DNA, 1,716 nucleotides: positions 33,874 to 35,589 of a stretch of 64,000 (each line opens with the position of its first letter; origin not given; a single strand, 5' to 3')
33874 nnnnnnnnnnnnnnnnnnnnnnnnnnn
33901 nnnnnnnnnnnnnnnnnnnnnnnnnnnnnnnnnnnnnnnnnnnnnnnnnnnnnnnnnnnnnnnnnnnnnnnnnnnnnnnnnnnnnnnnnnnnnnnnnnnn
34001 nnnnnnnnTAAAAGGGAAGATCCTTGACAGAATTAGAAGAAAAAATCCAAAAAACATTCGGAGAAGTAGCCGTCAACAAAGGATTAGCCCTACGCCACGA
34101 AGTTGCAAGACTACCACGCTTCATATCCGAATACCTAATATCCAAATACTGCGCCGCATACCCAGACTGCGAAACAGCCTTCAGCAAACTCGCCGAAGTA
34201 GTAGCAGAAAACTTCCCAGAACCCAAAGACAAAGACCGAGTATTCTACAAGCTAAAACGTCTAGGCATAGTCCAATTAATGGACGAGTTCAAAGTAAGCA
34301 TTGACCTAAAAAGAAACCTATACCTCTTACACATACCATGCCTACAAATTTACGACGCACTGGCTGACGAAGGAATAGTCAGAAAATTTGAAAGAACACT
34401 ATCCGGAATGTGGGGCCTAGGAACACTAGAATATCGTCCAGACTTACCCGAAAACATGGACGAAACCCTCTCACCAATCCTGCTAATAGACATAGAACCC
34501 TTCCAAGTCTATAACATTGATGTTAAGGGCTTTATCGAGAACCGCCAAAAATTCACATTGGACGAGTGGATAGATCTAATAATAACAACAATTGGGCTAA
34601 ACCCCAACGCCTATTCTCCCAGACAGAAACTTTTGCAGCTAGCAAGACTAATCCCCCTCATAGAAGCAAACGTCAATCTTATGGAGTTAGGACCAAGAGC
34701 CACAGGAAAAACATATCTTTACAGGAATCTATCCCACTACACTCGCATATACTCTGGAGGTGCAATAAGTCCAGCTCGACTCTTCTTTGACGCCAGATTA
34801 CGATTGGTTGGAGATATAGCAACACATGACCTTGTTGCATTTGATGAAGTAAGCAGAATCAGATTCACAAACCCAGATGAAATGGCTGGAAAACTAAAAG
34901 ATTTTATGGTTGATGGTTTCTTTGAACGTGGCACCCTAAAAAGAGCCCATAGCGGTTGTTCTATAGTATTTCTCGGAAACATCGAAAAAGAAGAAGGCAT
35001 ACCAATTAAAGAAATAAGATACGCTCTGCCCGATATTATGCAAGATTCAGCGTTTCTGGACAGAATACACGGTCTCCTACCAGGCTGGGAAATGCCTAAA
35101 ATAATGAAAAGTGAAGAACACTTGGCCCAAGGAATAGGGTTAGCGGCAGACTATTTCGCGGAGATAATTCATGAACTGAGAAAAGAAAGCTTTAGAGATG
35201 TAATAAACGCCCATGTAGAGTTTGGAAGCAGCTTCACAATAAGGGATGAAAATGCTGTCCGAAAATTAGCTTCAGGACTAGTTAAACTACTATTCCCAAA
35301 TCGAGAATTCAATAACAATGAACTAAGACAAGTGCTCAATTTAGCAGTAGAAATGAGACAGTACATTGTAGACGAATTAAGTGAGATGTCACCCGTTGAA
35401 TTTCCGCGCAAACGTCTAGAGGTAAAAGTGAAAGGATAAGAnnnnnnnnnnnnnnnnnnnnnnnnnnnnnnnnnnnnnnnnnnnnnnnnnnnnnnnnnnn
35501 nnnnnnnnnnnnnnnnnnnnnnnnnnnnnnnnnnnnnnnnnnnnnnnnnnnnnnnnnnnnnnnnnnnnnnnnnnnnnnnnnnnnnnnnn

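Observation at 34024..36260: BrxL-like ATPase lacking a protease domain, followed 2 nt downstream by a small SDHG-motif protein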

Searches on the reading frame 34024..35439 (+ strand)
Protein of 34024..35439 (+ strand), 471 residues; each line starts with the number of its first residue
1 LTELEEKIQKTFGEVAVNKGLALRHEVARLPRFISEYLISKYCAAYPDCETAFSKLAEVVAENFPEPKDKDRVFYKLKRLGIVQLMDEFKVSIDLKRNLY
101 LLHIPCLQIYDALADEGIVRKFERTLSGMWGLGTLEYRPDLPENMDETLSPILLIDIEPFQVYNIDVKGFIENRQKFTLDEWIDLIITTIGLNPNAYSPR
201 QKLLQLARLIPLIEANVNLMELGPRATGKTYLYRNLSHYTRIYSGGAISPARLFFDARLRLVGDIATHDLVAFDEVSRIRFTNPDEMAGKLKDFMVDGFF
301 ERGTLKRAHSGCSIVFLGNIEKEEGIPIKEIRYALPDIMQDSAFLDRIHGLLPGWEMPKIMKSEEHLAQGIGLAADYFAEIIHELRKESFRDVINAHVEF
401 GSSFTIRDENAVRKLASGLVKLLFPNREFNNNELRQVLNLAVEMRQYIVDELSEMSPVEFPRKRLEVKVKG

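Call 6: search_protein_families(library=pfam, proteins=[window:34024-35439:+], max_evalue=0.1)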
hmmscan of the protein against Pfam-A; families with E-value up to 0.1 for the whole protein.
window:34024-35439:+ (471 aa): 2 families
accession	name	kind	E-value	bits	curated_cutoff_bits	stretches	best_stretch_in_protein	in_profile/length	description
PF13337.12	BrxL_ATPase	-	3.4e-114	381.3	25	1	154-464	3-311/313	Lon-like protease BrxL-like, ATPase domain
PF20442.3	BrxL_N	-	2.6e-23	82.9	28.2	1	11-137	2-132/132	BREX system Lon protease-like protein BrxL N-terminal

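Call 7: search_protein_families(library=ncbifam, proteins=[window:34024-35439:+], max_evalue=0.1)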
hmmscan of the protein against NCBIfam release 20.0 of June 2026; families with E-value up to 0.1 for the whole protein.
window:34024-35439:+ (471 aa): 3 families
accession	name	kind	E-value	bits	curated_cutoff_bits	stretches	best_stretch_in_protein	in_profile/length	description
TIGR02688.1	TIGR02688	equivalog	1.1e-142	475.9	329.3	1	8-456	1-448/449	BREX system Lon protease-like protein BrxL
TIGR02653.1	Lon_rel_chp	hypoth_equivalog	2.3e-100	336.9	628.25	1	3-460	3-459/675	protease Lon-related BREX system protein BrxL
NF003159.0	PRK04132.1-4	equivalog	0.016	13.2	999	0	39-99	265-323/852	replication factor C small subunit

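Call 8: search_protein_families(library=padloc, proteins=[window:34024-35439:+], max_evalue=0.1)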
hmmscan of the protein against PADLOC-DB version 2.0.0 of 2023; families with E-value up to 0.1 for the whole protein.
window:34024-35439:+ (471 aa): 6 families
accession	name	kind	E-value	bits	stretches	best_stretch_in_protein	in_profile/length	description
PDLC02506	BrxL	-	6.2e-113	376.4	1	2-460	6-464/680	BrxL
PDLC02508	BrxL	-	3.4e-104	347.5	1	1-460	1-458/698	BrxL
PDLC02505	BrxL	-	7.8e-92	306.6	1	1-469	1-477/482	BrxL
PDLC02509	BrxL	-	4.4e-73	244.7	2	150-460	197-510/535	BrxL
PDLC02507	BrxL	-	6.3e-69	231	1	7-454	17-462/482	BrxL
PDLC03182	Specificity_I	-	0.021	11.9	1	290-335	8-54/440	Type I specificity subunit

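Call 51: search_dna_similar(query=window:34024-35439:+, collection=plasmids, mode=protein, max_rows=40, rows=spread)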
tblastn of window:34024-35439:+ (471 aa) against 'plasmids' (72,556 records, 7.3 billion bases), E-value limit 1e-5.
Records with a match: 322; places in all: 329; records where one place covers at least 80% of the query: 300.
Best place of each record, by identity: <60% 322.
By first word of the organism name: Acinetobacter 147; Escherichia 55; Salmonella 18; Klebsiella 10; Enterobacter 7; Ligilactobacillus 6; Vibrio 4; Moellerella 4; Nostoc 3; Deinococcus 3; and 50 more.
By predicted mobility (MOB-suite, as given by PLSDB): mobilizable 124; conjugative 114; non-mobilizable 84.
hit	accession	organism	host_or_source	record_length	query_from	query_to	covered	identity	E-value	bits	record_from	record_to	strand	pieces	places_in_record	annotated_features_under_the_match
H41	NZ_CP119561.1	Haloarcula halophila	cell culture,sediment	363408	28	460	92%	38.6%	1e-86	297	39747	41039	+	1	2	brxL: protease Lon-related BREX system protein BrxL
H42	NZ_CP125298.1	Paraburkholderia sabiae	Mimosa caesalpiniifolia,cell ...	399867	4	460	97%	35.6%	9e-81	280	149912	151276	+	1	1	brxL: protease Lon-related BREX system protein BrxL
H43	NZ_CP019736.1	Levilactobacillus brevis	cell culture,wheat beer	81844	2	460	97%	34.5%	2e-77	270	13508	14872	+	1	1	brxL: protease Lon-related BREX system protein BrxL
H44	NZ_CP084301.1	Acinetobacter pseudolwoffii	a feces sample of chicken origin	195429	3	460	97%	34.5%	4e-77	270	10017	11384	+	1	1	brxL: protease Lon-related BREX system protein BrxL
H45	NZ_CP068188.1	Acinetobacter johnsonii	-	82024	3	460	97%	34.1%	1e-76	268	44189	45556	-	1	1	brxL: protease Lon-related BREX system protein BrxL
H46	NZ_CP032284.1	Acinetobacter sp. WCHA55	Culture,Sewage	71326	3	460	97%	33.8%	1e-75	265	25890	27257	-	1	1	brxL: protease Lon-related BREX system protein BrxL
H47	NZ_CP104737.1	Acinetobacter baylyi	pig,mixed culture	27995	3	460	97%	33.8%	2e-75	265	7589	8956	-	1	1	brxL: protease Lon-related BREX system protein BrxL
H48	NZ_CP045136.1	Acinetobacter indicus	Cows,cow feces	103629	3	460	97%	33.8%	2e-75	265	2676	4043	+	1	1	brxL: protease Lon-related BREX system protein BrxL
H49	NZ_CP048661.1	Acinetobacter piscicola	Pig,feces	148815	3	460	97%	33.8%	2e-75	265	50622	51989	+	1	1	brxL: protease Lon-related BREX system protein BrxL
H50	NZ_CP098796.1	Acinetobacter baumannii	Homo sapiens,blood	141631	3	460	97%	33.8%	2e-75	265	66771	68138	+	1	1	brxL: protease Lon-related BREX system protein BrxL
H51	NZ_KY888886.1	Acinetobacter pittii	Canis lupus familiaris,nose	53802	3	460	97%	33.8%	3e-75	264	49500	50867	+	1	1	brxL: protease Lon-related BREX system protein BrxL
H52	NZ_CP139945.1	Acinetobacter pittii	Homo sapiens,cell culture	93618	3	460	97%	33.8%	3e-75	264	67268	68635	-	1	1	brxL: protease Lon-related BREX system protein BrxL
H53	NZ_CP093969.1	Acinetobacter sp. LUNF3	whole organism,landfill soil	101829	3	460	97%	33.8%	3e-75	264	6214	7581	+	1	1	brxL: protease Lon-related BREX system protein BrxL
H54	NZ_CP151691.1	Acinetobacter baumannii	cat,urine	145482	3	460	97%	33.8%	2e-74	262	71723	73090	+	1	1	brxL: protease Lon-related BREX system protein BrxL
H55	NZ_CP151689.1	Acinetobacter baumannii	-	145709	3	460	97%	33.8%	2e-74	262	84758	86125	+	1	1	brxL: protease Lon-related BREX system protein BrxL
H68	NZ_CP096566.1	Rhodococcus qingshengii JCM 15477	sandy loam,soil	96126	1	465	99%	31.4%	4e-69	246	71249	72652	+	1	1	brxL: BREX system Lon protease-like protein BrxL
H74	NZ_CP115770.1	Paracoccus sediminicola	cell culture,sediment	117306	1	455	97%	31.8%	9e-70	248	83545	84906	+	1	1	brxL: BREX system Lon protease-like protein BrxL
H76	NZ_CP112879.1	Pseudanabaena galeata CCNP1313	-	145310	1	448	95%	30.7%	5e-67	240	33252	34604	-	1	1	brxL: BREX system Lon protease-like protein BrxL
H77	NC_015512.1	Haliscomenobacter hydrossis DSM 1100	activated sludge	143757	30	460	92%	29.6%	9e-54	201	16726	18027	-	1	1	brxL: BREX system Lon protease-like protein BrxL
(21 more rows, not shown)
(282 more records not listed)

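Call 52: get_annotated_region(hit=H41, flank=14000)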
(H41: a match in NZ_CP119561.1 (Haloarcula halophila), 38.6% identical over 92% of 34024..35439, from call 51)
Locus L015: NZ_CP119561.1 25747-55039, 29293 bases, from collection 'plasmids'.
description: Haloarcula halophila strain DFY41 plasmid unnamed2, complete sequence
organism: Haloarcula halophila (NCBI taxid 3032584)
taxonomy: Archaea; Euryarchaeota; Halobacteria; Halobacteriales; Haloarculaceae; Haloarcula; Haloarcula halophila
host: -; source: cell culture,sediment; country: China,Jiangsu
typing (MOB-suite, as given by PLSDB): non-mobilizable
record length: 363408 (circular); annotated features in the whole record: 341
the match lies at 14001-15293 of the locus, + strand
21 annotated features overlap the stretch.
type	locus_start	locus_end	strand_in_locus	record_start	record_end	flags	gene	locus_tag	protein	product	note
CDS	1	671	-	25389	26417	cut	-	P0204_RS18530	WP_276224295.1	Cdc6/Cdc18 family protein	-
CDS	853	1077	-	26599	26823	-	-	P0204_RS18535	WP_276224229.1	hypothetical protein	-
CDS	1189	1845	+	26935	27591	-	-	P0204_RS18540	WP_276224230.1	BrxE family protein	-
CDS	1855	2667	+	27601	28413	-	-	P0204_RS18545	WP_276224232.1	BrxA family protein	-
CDS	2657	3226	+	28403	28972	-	-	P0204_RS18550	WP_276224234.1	BREX protein BrxB domain-containing protein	-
CDS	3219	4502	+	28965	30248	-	-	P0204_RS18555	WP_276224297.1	hypothetical protein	-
CDS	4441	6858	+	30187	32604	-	brxC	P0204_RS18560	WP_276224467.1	BREX system P-loop protein BrxC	-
CDS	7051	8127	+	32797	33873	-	-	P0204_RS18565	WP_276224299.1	hypothetical protein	-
CDS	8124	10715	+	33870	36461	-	-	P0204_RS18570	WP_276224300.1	Eco57I restriction-modification methylase domain-containing protein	GO:0006304 - DNA modification [Evidence IEA]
CDS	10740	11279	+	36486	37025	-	-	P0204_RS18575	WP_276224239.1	TATA-box-binding protein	-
CDS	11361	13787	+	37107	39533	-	-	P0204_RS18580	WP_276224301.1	PglZ domain-containing protein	-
CDS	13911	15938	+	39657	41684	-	brxL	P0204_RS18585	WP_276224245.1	protease Lon-related BREX system protein BrxL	GO:0008150 - biological_process [Evidence IEA]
CDS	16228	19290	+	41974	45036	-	-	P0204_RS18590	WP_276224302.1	PD-(D/E)XK nuclease family protein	-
CDS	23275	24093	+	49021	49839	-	-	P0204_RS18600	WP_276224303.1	ParA family protein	-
CDS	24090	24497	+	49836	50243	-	-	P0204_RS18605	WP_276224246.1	hypothetical protein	-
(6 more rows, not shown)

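Call 53: get_annotated_region(hit=H68, flank=12000)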
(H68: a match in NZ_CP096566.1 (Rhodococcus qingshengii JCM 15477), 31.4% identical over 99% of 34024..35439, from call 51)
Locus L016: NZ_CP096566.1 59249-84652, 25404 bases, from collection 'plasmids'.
description: Rhodococcus qingshengii JCM 15477 strain djl-6 plasmid pdjl-6-3, complete sequence
organism: Rhodococcus qingshengii JCM 15477 (NCBI taxid 1303681)
taxonomy: Bacteria; Actinomycetota; Actinomycetes; Mycobacteriales; Nocardiaceae; Rhodococcus; Rhodococcus qingshengii; Rhodococcus qingshengii JCM 15477
host: -; source: sandy loam,soil; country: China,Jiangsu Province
typing (MOB-suite, as given by PLSDB): mobilizable; relaxase MOBF
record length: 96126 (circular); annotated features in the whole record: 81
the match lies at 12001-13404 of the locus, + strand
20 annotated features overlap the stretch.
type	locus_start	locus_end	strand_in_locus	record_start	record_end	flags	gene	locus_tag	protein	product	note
CDS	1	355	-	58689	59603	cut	-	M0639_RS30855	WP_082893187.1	hypothetical protein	-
CDS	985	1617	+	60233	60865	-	-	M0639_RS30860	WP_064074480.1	DUF1819 family protein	-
CDS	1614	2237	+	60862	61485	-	-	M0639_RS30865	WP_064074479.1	DUF1788 domain-containing protein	-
CDS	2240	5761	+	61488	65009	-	brxC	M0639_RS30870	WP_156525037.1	BREX system P-loop protein BrxC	-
CDS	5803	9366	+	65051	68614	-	pglX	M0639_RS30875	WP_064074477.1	BREX-1 system adenine-specific DNA-methyltransferase PglX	-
CDS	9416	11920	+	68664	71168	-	pglZ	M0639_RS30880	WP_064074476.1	BREX-1 system phosphatase PglZ type A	-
CDS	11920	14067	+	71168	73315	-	brxL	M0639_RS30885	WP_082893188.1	BREX system Lon protease-like protein BrxL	GO:0030163 - protein catabolic process [Evidence IEA]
CDS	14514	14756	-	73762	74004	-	-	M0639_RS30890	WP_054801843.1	restriction endonuclease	GO:0009307 - DNA restriction-modification system [Evidence IEA]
CDS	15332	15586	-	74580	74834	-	-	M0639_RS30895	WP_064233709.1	hypothetical protein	-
CDS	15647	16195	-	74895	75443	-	-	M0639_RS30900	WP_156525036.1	hypothetical protein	-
CDS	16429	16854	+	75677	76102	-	-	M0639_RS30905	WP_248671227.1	recombinase family protein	GO:0006310 - DNA recombination [Evidence IEA]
CDS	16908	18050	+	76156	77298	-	-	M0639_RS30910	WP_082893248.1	tyrosine-type recombinase/integrase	GO:0015074 - DNA integration [Evidence IEA]; GO:0006310 - DNA recombination [Evidence IEA]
CDS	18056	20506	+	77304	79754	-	-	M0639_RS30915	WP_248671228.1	tyrosine-type recombinase/integrase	GO:0015074 - DNA integration [Evidence IEA]; GO:0006310 - DNA recombination [Evidence IEA]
CDS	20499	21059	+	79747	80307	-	-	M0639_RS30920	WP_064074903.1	DUF6262 family protein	-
CDS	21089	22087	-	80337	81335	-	-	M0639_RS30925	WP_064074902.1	recombinase family protein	GO:0006310 - DNA recombination [Evidence IEA]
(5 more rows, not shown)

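Call 54: get_annotated_region(hit=H77, flank=12000)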
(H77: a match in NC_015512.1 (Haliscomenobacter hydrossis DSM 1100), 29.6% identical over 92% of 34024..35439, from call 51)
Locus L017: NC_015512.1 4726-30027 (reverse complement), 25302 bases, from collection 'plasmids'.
description: Haliscomenobacter hydrossis DSM 1100 plasmid pHALHY02, complete sequence
organism: Haliscomenobacter hydrossis DSM 1100 (NCBI taxid 760192)
taxonomy: Bacteria; Bacteroidota; Saprospiria; Saprospirales; Haliscomenobacteraceae; Haliscomenobacter; Haliscomenobacter hydrossis; Haliscomenobacter hydrossis DSM 1100
host: -; source: activated sludge; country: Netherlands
typing (MOB-suite, as given by PLSDB): non-mobilizable; replicon rep_cluster_1690
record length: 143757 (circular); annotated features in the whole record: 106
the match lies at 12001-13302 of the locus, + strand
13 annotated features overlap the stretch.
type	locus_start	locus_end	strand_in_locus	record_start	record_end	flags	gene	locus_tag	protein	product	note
CDS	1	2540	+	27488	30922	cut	brxC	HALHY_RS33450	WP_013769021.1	BREX system P-loop protein BrxC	-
CDS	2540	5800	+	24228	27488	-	-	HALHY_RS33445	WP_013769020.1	hypothetical protein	-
CDS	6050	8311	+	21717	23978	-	-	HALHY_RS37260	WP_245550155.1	AAA family ATPase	-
CDS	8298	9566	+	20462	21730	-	-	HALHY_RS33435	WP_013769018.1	5-methylcytosine restriction system component-like protein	-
CDS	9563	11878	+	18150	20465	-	pglZ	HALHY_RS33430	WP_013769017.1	BREX-1 system phosphatase PglZ type B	-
CDS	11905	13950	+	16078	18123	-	brxL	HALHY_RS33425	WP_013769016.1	BREX system Lon protease-like protein BrxL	GO:0030163 - protein catabolic process [Evidence IEA]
CDS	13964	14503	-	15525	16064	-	-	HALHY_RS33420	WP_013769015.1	TerB family tellurite resistance protein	-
CDS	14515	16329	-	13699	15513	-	-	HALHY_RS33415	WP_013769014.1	AAA family ATPase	-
CDS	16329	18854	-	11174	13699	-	-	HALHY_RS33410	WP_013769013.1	Hsp70 family protein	-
CDS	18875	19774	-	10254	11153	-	-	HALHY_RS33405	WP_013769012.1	septum formation initiator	-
CDS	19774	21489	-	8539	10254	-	-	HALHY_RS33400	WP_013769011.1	CFI-box-CTERM domain-containing protein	-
CDS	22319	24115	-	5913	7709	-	-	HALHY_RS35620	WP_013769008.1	WD40 repeat domain-containing protein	-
CDS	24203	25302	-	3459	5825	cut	-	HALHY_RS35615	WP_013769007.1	WD40 repeat domain-containing protein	-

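Call 55: get_annotated_region(hit=H74, flank=12000)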
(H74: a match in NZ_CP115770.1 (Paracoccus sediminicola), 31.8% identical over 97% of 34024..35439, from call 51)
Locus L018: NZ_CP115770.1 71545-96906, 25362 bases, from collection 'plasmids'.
description: Paracoccus sediminicola strain SCSIO 76264 plasmid p2, complete sequence
organism: Paracoccus sediminicola (NCBI taxid 3017783)
taxonomy: Bacteria; Pseudomonadota; Alphaproteobacteria; Rhodobacterales; Paracoccaceae; Paracoccus; Paracoccus sediminicola
host: -; source: cell culture,sediment; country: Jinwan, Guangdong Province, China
typing (MOB-suite, as given by PLSDB): conjugative; replicon rep_cluster_558; relaxase MOBP; mating-pair formation MPF_T
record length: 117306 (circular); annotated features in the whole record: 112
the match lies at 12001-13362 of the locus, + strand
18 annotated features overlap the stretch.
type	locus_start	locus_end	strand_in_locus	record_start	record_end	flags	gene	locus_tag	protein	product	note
CDS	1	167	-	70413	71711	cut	-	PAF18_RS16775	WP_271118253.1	peptidoglycan-binding domain-containing protein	-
CDS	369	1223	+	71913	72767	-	-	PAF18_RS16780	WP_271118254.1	WYL domain-containing protein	-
CDS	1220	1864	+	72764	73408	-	-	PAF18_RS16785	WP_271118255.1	DUF1819 family protein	-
CDS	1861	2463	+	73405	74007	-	-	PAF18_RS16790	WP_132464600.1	DUF1788 domain-containing protein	-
CDS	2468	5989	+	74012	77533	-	brxC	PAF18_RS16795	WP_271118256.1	BREX system P-loop protein BrxC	-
CDS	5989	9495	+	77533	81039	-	pglX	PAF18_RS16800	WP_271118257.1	BREX-1 system adenine-specific DNA-methyltransferase PglX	GO:0006306 - DNA methylation [Evidence IEA]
CDS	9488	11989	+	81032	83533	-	pglZ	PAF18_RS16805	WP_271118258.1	BREX-1 system phosphatase PglZ type A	-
CDS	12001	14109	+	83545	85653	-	brxL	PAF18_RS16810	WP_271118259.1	BREX system Lon protease-like protein BrxL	GO:0030163 - protein catabolic process [Evidence IEA]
CDS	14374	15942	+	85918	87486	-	istA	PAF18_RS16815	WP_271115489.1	IS21 family transposase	-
CDS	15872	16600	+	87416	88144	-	istB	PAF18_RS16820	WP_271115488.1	IS21-like element ISPkr1 family helper ATPase IstB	-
CDS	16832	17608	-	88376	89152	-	-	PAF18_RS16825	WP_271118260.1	Na+/H+ antiporter NhaA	GO:0006885 - regulation of pH [Evidence IEA]; GO:0006814 - sodium ion transport [Evidence IEA]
CDS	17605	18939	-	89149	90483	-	-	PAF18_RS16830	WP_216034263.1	APC family permease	-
CDS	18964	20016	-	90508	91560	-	-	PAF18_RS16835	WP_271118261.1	NAD-dependent epimerase/dehydratase family protein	-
CDS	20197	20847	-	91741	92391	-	-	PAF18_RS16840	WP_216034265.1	isoprenylcysteine carboxylmethyltransferase family protein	-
CDS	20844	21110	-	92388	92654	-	-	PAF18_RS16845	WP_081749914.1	DUF2933 domain-containing protein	-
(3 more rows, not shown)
